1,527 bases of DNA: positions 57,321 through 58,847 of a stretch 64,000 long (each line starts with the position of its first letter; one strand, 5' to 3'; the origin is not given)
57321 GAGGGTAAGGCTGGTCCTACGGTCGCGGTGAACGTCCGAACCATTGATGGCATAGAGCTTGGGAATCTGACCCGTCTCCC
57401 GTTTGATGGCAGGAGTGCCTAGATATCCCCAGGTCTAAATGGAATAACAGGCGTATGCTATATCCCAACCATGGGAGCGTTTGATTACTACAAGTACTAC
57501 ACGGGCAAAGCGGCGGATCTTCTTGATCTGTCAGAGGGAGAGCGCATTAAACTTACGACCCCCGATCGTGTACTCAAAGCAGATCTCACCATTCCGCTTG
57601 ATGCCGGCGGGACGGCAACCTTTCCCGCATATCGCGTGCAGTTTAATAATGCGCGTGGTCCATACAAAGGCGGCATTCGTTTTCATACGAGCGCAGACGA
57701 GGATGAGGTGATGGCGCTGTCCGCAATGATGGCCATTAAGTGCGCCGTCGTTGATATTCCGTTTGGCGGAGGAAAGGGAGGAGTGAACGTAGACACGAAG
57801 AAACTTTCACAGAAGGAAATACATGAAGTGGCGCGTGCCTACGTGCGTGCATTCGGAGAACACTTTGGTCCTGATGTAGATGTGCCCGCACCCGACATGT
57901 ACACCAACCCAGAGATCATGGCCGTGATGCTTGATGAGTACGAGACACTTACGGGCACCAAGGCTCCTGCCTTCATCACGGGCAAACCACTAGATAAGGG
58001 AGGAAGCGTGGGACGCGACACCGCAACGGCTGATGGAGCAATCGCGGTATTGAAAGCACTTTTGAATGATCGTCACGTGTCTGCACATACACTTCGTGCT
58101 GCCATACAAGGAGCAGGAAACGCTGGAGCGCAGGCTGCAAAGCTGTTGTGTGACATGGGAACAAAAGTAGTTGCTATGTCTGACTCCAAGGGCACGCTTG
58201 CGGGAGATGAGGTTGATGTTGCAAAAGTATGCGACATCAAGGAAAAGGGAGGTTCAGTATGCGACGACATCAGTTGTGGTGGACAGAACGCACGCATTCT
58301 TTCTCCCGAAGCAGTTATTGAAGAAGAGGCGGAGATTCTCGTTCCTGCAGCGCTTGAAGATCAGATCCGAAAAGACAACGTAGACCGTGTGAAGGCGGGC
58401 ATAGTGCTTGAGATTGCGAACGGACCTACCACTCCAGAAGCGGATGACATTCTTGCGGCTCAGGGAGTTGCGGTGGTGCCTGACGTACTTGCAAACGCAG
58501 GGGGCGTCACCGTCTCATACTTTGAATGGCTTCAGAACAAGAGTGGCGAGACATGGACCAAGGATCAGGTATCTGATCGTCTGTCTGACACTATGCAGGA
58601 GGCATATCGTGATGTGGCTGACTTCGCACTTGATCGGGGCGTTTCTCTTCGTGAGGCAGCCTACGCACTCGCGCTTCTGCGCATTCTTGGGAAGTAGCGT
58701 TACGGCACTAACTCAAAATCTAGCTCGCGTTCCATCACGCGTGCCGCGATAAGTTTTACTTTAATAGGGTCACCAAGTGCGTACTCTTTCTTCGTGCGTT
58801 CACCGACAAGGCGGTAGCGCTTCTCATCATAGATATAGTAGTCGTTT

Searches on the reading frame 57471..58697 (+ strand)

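Call 65: search_protein_families(library=pfam, proteins=[window:57471-58697:+], max_evalue=0.00001)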
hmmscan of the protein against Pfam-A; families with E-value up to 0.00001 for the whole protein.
window:57471-58697:+ (408 aa): 2 families
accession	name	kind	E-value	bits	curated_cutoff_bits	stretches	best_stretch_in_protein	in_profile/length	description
PF00208.27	ELFV_dehydrog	-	4.5e-63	213.6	23.4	1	177-405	1-233/241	Glutamate/Leucine/Phenylalanine/Valine dehydrogenase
PF02812.23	ELFV_dehydrog_N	-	4.6e-48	162.6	25.3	1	31-158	1-128/129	Glu/Leu/Phe/Val dehydrogenase, dimerisation domain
